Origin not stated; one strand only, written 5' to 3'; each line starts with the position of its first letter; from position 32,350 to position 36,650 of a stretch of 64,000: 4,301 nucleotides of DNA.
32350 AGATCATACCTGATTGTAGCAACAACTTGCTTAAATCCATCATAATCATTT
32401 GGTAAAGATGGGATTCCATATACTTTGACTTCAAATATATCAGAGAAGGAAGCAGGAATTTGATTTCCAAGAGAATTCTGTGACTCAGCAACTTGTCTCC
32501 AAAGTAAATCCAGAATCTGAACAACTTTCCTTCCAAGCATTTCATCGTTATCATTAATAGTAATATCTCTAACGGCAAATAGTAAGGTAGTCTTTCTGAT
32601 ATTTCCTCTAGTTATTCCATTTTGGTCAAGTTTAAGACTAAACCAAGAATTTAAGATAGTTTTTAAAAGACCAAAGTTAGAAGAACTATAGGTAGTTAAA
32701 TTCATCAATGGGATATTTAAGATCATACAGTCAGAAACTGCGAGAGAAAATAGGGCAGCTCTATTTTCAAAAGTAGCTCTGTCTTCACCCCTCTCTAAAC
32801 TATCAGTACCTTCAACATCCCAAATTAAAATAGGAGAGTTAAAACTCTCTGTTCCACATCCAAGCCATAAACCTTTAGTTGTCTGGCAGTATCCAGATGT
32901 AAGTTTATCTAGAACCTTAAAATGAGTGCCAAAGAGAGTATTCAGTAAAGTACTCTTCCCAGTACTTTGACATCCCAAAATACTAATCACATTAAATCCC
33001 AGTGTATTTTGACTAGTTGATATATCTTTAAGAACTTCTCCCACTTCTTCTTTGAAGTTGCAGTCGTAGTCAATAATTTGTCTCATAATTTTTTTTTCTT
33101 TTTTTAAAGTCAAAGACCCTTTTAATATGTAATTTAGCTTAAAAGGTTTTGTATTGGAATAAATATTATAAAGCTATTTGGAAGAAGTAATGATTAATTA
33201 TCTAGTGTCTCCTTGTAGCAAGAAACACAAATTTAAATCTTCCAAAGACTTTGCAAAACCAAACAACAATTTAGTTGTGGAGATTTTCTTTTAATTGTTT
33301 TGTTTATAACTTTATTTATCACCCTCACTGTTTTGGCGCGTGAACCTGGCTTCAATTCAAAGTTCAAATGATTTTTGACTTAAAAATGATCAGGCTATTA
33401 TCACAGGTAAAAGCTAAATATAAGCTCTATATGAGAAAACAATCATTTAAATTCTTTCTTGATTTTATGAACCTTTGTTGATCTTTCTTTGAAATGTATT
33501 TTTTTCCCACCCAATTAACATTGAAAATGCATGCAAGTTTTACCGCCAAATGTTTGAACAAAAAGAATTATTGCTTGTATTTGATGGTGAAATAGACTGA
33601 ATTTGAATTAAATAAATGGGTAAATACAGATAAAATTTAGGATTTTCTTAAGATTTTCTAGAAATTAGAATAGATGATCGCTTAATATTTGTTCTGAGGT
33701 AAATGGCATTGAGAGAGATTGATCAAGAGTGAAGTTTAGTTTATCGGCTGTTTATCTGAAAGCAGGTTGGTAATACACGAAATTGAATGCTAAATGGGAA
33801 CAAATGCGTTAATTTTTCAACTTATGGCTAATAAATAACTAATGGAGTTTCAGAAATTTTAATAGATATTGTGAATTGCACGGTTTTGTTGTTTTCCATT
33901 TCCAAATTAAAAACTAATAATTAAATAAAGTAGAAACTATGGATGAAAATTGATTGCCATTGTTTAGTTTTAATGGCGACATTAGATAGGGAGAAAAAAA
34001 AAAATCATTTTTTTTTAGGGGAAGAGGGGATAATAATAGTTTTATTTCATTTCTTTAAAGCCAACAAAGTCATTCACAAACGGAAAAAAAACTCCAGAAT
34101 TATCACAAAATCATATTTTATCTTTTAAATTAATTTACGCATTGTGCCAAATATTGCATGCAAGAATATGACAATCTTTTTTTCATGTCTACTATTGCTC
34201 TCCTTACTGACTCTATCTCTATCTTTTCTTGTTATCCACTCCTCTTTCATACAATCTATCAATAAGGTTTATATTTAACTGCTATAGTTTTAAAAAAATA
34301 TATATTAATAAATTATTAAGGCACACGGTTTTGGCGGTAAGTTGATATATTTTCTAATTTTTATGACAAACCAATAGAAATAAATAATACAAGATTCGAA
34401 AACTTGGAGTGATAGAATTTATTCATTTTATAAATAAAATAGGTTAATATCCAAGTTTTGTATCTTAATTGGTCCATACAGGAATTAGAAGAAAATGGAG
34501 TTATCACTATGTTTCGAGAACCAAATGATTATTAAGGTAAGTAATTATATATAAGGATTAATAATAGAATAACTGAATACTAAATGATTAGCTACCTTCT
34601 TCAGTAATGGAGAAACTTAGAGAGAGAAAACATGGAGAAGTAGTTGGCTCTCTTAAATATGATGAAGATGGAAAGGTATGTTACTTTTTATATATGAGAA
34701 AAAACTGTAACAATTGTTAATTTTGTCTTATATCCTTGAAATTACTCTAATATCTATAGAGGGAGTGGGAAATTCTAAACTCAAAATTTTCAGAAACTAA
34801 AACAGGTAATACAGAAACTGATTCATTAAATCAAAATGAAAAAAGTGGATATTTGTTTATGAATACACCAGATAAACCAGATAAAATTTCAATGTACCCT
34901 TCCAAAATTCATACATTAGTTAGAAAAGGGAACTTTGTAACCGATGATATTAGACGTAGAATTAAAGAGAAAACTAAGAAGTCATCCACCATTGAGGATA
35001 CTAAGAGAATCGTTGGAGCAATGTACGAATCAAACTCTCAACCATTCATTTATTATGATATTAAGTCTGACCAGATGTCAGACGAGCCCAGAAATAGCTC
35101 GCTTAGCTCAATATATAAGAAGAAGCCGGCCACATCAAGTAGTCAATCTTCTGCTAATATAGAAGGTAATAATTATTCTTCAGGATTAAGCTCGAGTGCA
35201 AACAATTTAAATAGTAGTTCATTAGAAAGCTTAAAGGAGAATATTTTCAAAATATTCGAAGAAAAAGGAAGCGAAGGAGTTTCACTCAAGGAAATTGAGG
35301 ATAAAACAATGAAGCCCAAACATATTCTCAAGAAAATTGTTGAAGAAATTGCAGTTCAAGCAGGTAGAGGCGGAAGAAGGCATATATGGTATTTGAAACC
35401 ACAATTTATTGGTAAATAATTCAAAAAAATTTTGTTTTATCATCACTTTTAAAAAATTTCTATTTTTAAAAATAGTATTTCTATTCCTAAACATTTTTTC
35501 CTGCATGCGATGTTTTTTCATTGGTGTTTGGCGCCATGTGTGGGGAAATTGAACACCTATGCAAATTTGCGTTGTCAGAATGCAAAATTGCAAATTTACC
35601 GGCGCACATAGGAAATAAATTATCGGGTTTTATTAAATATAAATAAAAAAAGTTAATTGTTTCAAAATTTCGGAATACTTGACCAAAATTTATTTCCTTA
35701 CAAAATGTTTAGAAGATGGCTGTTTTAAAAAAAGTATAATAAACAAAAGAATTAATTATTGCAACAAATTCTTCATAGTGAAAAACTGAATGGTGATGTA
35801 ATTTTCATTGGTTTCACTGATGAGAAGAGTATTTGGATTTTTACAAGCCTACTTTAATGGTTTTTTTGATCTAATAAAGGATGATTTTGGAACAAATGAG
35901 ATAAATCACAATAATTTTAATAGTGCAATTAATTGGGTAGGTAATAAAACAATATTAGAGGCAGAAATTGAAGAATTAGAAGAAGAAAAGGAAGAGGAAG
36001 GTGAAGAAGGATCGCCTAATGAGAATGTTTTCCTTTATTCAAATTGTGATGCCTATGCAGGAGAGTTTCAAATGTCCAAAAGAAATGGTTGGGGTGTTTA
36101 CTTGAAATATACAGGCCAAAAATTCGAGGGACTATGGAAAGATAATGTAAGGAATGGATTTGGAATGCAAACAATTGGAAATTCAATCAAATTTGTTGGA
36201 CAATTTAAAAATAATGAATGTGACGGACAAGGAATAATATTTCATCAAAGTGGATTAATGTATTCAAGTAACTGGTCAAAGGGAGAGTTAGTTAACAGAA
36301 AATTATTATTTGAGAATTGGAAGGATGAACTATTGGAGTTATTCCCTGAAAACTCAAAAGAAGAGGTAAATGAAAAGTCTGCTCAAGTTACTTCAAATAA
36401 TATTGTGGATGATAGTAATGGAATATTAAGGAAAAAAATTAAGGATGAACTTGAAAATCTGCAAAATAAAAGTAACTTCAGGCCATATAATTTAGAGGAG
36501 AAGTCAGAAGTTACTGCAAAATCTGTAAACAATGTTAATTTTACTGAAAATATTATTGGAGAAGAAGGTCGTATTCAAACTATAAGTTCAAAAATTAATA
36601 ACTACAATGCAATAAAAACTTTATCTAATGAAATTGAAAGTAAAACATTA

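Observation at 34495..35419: TFIIF beta (RAP30) homologue reconstructed from three exons; the ORF track shows only a TTG-initiated fragment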

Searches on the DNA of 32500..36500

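Call 69: search_rna_families(source=window, start=32500, end=36500, threshold=evalue, max_evalue=1)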
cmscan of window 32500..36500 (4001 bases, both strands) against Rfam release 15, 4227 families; matches with E-value up to 1: 0.
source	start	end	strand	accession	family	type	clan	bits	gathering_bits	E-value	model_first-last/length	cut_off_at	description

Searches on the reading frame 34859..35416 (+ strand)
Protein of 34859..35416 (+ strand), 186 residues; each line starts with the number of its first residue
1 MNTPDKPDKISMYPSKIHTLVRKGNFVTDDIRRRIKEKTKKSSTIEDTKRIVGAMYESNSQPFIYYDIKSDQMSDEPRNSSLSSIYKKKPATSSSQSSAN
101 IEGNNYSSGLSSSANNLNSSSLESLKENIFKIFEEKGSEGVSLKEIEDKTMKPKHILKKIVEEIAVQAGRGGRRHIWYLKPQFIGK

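Call 12: list_cluster_members(proteins=[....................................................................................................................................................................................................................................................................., window:34892-35416:+, window:34859-35416:+, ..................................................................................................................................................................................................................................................])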
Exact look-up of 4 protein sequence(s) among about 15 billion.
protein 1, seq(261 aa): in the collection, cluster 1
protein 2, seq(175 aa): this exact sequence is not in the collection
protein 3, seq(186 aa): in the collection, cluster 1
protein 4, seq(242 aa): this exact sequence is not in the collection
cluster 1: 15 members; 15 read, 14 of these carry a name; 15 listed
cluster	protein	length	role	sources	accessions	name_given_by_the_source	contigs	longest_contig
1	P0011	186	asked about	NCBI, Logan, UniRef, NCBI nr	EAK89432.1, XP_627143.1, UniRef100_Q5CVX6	transcription initiation factor IIF/ Rap30 like winged HTH [Cryptosporidium parvum Iowa ... | Transcription initiation factor IIF/ Rap30 like winged HTH n=2 Tax=Cryptosporidium parvum ...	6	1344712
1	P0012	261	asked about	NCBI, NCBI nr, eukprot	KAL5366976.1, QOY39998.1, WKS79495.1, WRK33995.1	transcription initiation factor IIF/Rap30 like winged HTH [Cryptosporidium parvum] | Transcription initiation factor IIF/ Rap30 like winged HTH [Cryptosporidium parvum] | QOY39998.1 hypothetical protein CPATCC_004066 [Cryptosporidium parvum]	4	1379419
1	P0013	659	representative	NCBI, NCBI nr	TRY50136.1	Serine/Threonine protein kinase [Cryptosporidium tyzzeri]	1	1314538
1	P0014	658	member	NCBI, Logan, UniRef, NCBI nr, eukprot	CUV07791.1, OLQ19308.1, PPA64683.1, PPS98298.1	unnamed protein product [Cryptosporidium hominis] | Serine/Threonine protein kinase n=1 Tax=Cryptosporidium hominis TaxID=237895 ... | protein kinase [Cryptosporidium hominis TU502]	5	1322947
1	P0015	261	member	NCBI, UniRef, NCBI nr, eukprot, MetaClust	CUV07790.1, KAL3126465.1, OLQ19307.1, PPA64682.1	unnamed protein product [Cryptosporidium hominis] | Transcription initiation factor IIF/ Rap30 like winged HTH n=2 Tax=Cryptosporidium ... | hypothetical protein ChTU502y2012_421g0330 [Cryptosporidium hominis]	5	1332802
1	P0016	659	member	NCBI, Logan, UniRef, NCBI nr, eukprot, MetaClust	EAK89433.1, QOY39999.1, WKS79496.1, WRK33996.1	Ser/Thr protein kinase with MORN repeats at the N-terminus and a sterile alpha motif ... | Ser/Thr protein kinase with MORN repeats at the N-terminus and a sterile alpha motif (SAM ... | QOY39999.1 hypothetical protein CPATCC_004067 [Cryptosporidium parvum]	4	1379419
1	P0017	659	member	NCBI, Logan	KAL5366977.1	Ser/Thr protein kinase [Cryptosporidium parvum]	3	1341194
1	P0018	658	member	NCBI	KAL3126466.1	Thr protein kinase [Cryptosporidium hominis]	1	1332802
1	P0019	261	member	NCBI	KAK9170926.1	Transcription initiation factor IIF/ Rap30 like winged HTH [Cryptosporidium meleagridis]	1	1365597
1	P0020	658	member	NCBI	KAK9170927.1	Serine/Threonine protein kinase [Cryptosporidium meleagridis]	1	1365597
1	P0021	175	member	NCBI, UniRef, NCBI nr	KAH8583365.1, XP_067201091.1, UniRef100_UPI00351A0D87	transcription initiation factor IIF Rap30 like winged HTH [Cryptosporidium sp. chipmunk ... | transcription initiation factor IIF Rap30 like winged HTH n=1 Tax=Cryptosporidium sp. ...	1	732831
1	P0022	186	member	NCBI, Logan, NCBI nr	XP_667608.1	hypothetical protein [Cryptosporidium hominis TU502]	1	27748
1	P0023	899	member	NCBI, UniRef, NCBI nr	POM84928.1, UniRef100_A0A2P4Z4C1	Protein tyrosine kinase family protein [Cryptosporidium meleagridis] | Protein tyrosine kinase family protein n=1 Tax=Cryptosporidium meleagridis TaxID=93969 ...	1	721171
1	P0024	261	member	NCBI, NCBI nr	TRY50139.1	Transcription initiation factor IIF/ Rap30 like winged HTH [Cryptosporidium tyzzeri]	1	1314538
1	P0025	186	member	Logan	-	-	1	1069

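Call 25: search_protein_families(library=pfam, alignment_id=A2, max_evalue=10)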
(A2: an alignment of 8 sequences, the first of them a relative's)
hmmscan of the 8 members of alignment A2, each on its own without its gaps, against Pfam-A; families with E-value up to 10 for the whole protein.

A. member 1, P0012 (261 aa): 3 families
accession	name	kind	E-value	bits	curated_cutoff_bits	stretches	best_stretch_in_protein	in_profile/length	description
PF02270.21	TFIIF_beta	-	2.5e-06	27.9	23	1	199-258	7-64/65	TFIIF, beta subunit HTH domain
PF08784.17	RPA_C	-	0.0015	19.7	22.6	1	167-239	20-93/106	Replication protein A C terminal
PF13638.12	PIN_4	-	0.1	13.4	21.9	1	7-114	18-123/132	PIN domain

B. families by the number of members that match (of 8 scanned): 6 families
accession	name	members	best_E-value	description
PF02270.21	TFIIF_beta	8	1e-06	TFIIF, beta subunit HTH domain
PF08784.17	RPA_C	8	0.0015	Replication protein A C terminal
PF05066.19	HARE-HTH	5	0.13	HB1, ASXL, restriction endonuclease HTH domain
PF13638.12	PIN_4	2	0.1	PIN domain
PF05763.18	DUF835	1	0.078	Protein of unknown function (DUF835)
PF14115.11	YuzL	1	4.2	YuzL-like protein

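Call 67: find_encoding_contigs(protein=window:34859-35416:+, flank=1500, max_places=10)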
Protein seq(186 aa) (186 aa): 24 contigs read that carry it; 4 places shown.
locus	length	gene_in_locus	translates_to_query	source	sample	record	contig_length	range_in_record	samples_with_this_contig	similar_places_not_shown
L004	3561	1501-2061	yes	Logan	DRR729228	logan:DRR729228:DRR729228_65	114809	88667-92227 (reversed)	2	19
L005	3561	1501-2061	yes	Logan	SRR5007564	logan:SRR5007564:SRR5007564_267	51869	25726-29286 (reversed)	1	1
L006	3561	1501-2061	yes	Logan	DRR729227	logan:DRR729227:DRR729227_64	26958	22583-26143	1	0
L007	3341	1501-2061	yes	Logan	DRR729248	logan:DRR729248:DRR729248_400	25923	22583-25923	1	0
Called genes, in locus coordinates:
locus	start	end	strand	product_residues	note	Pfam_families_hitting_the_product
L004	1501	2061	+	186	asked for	PF02270:TFIIF_beta (weak)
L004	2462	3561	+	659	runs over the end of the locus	PF00536:SAM_1, PF07647:SAM_2, PF00069:Pkinase, PF07714:PK_Tyr_Ser-Thr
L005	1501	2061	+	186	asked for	PF02270:TFIIF_beta (weak)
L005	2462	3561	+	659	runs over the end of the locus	PF00536:SAM_1, PF07647:SAM_2, PF00069:Pkinase, PF07714:PK_Tyr_Ser-Thr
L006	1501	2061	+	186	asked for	PF02270:TFIIF_beta (weak)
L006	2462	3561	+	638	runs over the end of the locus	?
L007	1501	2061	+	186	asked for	PF02270:TFIIF_beta (weak)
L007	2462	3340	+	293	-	?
